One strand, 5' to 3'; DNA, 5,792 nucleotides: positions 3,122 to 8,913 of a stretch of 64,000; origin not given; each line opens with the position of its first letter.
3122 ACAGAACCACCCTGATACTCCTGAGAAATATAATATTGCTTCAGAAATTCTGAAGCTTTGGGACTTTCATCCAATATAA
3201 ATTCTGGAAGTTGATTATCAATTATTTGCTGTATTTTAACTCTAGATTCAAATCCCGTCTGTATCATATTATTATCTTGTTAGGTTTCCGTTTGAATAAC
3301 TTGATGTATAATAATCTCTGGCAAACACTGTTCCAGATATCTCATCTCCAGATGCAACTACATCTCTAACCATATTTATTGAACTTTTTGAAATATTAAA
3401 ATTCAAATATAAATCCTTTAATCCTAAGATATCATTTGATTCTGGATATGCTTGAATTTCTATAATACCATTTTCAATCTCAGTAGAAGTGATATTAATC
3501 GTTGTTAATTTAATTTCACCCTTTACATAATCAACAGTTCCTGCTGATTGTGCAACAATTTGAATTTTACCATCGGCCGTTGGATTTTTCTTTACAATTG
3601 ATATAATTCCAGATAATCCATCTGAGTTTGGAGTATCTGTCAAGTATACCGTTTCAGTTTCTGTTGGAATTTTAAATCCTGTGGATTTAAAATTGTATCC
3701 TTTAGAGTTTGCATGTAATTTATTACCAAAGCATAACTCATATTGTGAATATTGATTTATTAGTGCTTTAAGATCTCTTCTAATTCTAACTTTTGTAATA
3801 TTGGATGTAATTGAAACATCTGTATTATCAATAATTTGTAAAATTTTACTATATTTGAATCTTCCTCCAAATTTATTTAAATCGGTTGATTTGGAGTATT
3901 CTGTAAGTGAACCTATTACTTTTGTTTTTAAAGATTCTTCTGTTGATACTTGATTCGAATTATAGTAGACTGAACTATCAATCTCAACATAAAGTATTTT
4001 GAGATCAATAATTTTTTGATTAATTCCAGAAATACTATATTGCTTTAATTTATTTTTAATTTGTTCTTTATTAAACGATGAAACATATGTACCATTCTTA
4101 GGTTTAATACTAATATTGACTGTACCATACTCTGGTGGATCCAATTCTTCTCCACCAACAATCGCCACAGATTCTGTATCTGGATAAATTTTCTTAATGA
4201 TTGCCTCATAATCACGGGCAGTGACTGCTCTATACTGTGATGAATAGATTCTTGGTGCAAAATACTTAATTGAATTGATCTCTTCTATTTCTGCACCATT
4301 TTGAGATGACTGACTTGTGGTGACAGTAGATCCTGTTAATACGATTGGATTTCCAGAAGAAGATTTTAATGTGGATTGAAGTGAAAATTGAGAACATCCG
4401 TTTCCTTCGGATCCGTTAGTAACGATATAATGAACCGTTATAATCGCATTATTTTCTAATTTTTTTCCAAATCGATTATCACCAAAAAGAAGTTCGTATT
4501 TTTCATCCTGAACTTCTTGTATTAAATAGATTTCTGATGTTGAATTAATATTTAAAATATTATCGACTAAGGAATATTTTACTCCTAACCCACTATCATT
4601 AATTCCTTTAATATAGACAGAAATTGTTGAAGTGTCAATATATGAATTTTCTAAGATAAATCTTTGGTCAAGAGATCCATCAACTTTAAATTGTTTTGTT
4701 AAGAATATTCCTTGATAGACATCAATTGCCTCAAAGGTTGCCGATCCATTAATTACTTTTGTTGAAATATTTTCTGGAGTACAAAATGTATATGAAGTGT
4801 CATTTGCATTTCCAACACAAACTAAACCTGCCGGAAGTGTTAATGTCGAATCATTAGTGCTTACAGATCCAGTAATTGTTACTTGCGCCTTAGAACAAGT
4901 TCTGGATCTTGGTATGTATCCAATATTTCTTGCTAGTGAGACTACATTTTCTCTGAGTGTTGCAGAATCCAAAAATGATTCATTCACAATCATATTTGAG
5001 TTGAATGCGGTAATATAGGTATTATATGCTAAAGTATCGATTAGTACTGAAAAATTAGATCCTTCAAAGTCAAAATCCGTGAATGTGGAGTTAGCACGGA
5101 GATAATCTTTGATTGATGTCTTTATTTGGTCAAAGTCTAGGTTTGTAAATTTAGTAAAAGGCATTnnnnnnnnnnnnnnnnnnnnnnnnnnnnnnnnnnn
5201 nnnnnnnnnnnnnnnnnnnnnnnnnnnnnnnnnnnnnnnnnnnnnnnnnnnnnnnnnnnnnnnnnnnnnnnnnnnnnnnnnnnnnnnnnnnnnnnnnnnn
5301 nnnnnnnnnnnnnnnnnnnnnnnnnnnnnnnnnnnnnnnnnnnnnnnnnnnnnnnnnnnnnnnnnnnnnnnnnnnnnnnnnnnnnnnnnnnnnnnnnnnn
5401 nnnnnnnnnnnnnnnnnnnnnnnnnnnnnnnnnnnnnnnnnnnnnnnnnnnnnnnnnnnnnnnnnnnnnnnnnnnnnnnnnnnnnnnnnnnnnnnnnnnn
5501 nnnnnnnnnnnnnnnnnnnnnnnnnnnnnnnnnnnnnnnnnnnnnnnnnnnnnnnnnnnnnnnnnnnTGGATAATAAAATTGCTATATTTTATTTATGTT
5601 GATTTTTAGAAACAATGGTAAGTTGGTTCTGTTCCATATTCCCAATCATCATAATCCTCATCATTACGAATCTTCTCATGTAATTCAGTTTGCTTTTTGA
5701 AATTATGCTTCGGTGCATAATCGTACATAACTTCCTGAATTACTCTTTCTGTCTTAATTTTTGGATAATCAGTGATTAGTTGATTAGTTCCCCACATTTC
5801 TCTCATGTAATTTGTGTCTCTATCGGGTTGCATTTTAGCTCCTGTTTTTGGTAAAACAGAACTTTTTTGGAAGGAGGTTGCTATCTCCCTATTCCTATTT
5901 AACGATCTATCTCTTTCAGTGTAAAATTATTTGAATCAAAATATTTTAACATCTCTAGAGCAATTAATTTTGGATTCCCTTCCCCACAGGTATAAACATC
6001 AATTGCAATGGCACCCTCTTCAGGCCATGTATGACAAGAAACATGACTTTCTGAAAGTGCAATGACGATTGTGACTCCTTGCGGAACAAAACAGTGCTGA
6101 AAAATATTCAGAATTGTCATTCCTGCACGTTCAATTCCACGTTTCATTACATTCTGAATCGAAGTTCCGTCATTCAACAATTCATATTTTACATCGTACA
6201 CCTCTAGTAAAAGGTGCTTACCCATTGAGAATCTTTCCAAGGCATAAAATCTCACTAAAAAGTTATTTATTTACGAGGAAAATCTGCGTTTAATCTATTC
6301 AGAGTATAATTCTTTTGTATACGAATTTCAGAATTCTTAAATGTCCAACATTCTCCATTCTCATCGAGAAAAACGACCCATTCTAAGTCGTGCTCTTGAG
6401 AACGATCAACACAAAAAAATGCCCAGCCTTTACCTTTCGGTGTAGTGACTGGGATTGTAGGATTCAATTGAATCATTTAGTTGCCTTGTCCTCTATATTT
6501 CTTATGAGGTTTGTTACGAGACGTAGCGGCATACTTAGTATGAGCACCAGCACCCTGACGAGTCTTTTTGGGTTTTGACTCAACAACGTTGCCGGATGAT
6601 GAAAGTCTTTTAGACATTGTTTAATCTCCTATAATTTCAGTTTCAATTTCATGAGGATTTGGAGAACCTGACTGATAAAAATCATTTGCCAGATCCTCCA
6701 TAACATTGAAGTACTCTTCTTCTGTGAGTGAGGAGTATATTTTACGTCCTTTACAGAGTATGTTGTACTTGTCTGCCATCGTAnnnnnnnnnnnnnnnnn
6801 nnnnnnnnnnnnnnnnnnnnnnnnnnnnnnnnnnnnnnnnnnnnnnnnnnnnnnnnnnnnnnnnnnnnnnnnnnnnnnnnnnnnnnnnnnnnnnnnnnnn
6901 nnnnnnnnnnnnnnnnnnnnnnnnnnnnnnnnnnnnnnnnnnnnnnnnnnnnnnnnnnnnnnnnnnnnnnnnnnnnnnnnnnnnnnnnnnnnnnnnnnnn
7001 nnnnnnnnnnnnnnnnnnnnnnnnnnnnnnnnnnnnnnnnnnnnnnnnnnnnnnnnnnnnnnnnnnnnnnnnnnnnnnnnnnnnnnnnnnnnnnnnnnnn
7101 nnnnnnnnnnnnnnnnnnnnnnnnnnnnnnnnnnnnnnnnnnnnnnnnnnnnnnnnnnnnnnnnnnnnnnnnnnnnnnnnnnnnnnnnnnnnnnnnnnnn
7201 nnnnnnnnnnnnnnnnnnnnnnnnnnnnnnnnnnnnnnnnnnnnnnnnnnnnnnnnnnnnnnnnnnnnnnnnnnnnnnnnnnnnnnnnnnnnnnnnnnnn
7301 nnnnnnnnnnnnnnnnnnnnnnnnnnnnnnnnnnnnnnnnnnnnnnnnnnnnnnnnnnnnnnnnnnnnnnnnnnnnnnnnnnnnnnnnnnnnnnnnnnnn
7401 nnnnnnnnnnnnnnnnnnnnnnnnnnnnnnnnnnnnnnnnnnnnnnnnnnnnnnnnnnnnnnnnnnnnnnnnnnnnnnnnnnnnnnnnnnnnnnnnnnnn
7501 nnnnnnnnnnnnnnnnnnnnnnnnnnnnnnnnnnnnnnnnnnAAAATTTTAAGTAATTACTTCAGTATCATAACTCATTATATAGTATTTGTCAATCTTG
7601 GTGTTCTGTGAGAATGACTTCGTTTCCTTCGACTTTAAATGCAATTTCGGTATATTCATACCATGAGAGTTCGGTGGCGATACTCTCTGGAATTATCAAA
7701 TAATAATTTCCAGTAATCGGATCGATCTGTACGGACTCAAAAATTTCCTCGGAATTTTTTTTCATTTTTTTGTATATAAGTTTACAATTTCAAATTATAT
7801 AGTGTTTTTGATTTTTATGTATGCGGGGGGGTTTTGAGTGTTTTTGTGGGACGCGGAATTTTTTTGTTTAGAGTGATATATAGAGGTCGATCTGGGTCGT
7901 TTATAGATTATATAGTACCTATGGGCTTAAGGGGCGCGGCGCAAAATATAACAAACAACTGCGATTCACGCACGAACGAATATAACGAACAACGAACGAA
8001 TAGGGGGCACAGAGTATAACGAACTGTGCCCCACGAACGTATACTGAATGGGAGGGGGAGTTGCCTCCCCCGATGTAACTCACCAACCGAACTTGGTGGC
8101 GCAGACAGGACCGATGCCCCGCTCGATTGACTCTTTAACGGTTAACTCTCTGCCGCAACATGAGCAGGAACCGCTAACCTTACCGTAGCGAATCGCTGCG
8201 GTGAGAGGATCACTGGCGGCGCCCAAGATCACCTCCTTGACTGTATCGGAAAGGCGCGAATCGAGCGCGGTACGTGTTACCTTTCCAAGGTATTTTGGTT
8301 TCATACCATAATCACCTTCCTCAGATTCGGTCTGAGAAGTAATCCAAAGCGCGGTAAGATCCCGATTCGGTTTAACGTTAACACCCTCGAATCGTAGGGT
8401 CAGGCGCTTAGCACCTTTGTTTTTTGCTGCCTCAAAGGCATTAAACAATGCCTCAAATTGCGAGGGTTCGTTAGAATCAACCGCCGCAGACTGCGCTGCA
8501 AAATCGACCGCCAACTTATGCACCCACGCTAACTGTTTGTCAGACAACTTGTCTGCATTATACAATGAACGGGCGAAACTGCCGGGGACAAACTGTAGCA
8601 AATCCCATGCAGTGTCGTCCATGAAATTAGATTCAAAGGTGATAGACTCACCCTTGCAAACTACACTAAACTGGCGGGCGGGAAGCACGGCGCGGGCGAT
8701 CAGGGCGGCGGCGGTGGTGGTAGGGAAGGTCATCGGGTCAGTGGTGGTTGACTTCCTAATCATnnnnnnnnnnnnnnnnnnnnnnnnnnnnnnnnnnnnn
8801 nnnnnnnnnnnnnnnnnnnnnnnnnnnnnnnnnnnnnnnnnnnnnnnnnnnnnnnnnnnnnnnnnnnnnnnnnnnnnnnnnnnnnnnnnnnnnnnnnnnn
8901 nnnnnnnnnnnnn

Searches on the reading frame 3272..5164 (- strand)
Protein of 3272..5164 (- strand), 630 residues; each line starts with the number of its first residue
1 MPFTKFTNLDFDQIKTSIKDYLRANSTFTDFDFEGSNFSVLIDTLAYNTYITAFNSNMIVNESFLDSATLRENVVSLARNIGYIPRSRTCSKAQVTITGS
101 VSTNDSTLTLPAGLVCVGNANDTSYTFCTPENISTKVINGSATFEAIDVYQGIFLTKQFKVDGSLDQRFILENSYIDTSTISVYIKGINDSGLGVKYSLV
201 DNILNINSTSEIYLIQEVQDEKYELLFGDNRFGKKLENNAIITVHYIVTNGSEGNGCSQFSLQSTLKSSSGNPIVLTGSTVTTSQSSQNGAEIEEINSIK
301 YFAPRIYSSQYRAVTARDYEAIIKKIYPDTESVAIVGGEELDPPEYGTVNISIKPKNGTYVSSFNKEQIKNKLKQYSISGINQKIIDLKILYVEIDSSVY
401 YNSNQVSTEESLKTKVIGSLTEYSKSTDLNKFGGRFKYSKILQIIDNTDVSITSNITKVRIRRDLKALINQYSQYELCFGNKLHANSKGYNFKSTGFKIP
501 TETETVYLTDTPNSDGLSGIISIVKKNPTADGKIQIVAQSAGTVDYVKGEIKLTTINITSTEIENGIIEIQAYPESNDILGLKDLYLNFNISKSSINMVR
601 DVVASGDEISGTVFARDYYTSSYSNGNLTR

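Call 11: search_protein_families(library=phrogs, proteins=[window:3272-5164:-], max_evalue=0.001)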
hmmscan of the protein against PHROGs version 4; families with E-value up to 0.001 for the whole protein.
window:3272-5164:- (630 aa): 5 families
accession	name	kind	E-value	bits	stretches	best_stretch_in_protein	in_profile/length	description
phrog_219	-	tail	3.4e-205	684.1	1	1-601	1-596/598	baseplate wedge subunit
phrog_10646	-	tail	1.4e-16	60.7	2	6-105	28-127/1142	baseplate wedge subunit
phrog_1369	-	tail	6.2e-12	46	1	14-375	8-349/489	baseplate protein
phrog_24789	-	tail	1.7e-09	36.7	1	11-473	12-470/1214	baseplate protein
phrog_6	-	tail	4.7e-09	36.4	1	6-452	67-383/548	baseplate wedge subunit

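Call 12: search_protein_families(library=pfam, proteins=[window:3272-5164:-], max_evalue=0.001)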
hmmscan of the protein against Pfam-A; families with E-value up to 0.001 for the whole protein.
window:3272-5164:- (630 aa): 3 families
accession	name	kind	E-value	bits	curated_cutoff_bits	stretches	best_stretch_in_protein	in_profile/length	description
PF21379.2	Gp6-like_1st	-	1.2e-17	63.9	27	1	11-83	2-74/74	Baseplate wedge protein gp6-like, helical domain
PF21871.1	Gp6_C-III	-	1.9e-06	28.3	27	1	391-463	3-75/76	Baseplate structural protein gp6, C-terminal domain III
PF21387.2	Gp6_C-I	-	3e-06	27.7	27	1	315-386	1-69/69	Baseplate structural protein gp6, C-terminal domain I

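Call 13: search_dna_similar(query=window:3272-5164:-, collection=phages, mode=protein, max_rows=15)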
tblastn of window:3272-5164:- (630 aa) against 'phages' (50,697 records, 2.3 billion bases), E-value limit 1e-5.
Records with a match: 2466; places in all: 2473; records where one place covers at least 80% of the query: 757.
Best place of each record, by identity: 60-80% 11; <60% 2455.
By first word of the organism name: Escherichia 663; Synechococcus 374; Klebsiella 329; Salmonella 196; Vibrio 126; Shigella 89; Aeromonas 79; Acinetobacter 71; Cyanophage 61; Enterobacter 59; and 52 more.
By host as written in the record: - 447; Escherichia coli 278; Klebsiella pneumoniae 115; Synechococcus 107; Synechococcus sp. 38; Escherichia coli O157:H7 37; Salmonella enterica 29; Synechococcus sp. WH7803 28; and 539 more.
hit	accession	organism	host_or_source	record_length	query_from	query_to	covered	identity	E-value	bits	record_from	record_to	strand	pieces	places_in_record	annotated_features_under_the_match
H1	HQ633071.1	Synechococcus phage S-SKS1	Synechococcus sp. WH7803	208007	1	630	100%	66.8%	0e+0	812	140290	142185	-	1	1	baseplate wedge subunit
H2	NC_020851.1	Synechococcus phage S-SKS1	Synechococcus sp. WH7803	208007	1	630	100%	66.8%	0e+0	812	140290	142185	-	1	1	baseplate wedge subunit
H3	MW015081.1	Synechococcus phage S-SRM01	Synechococcus sp. KCZYC6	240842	1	630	100%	65.5%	0e+0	805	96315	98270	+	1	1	baseplate wedge subunit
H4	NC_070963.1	Synechococcus phage S-SRM01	Synechococcus sp. KCZYC6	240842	1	630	100%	65.5%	0e+0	805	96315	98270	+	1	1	baseplate wedge subunit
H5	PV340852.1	Synechococcus phage Sf-CH5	Synechococcus sp. WH8102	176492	1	630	100%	60.7%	0e+0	728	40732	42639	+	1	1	baseplate wedge subunit (x2)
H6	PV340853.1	Synechococcus phage Sf-CH8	Synechococcus sp. WH8102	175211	1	630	100%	60.7%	0e+0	728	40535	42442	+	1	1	baseplate wedge subunit (x2)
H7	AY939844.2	Prochlorococcus phage P-SSM2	Prochlorococcus sp. NATL1A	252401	1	630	100%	60.5%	0e+0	773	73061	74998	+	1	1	gp6: baseplate wedge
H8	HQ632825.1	Prochlorococcus phage P-SSM5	Prochlorococcus marinus NATL2A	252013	1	630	100%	60.5%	0e+0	773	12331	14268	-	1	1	baseplate wedge subunit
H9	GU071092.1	Prochlorococcus phage P-SSM2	-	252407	1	630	100%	60.5%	0e+0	773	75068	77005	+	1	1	predicted protein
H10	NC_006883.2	Prochlorococcus phage P-SSM2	Prochlorococcus sp. NATL1A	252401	1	630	100%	60.5%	0e+0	773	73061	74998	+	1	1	gp6: baseplate wedge subunit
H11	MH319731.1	Marine virus AG-345-E02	single cell amplified by WGA-X; seawater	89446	1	630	100%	60.5%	0e+0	772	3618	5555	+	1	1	record has no annotation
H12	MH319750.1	Marine virus AG-345-F15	single cell amplified by WGA-X; seawater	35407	1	630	100%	58.2%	0e+0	714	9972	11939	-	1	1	record has no annotation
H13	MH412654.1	Synechococcus phage S-T4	Synechococcus sp. WH 7803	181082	1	630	100%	57.3%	0e+0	696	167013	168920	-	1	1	baseplate wedge subunit (x2)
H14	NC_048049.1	Synechococcus phage S-T4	Synechococcus sp. WH 7803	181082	1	630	100%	57.3%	0e+0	696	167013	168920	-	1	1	baseplate wedge subunit (x2)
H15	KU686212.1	Synechococcus phage S-CAM7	Synechococcus sp.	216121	1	630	100%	56.6%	0e+0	662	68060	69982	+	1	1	baseplate wedge subunit (x2)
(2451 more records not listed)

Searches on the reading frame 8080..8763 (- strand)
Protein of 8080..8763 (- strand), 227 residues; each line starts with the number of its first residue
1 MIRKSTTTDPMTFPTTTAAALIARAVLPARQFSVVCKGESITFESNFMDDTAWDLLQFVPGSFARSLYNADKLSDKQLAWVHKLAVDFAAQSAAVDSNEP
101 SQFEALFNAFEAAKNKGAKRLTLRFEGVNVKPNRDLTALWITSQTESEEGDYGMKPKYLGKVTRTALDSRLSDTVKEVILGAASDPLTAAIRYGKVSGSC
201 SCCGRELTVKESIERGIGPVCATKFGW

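Call 55: search_protein_families(library=pfam, proteins=[window:8080-8763:-], max_evalue=0.001)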
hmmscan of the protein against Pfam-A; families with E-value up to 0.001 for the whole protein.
window:8080-8763:- (227 aa): 1 family
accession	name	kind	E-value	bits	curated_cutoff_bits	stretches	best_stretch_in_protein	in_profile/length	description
PF19474.4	DUF6011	-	4.9e-14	52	26.6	1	191-226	2-37/37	Family of unknown function (DUF6011)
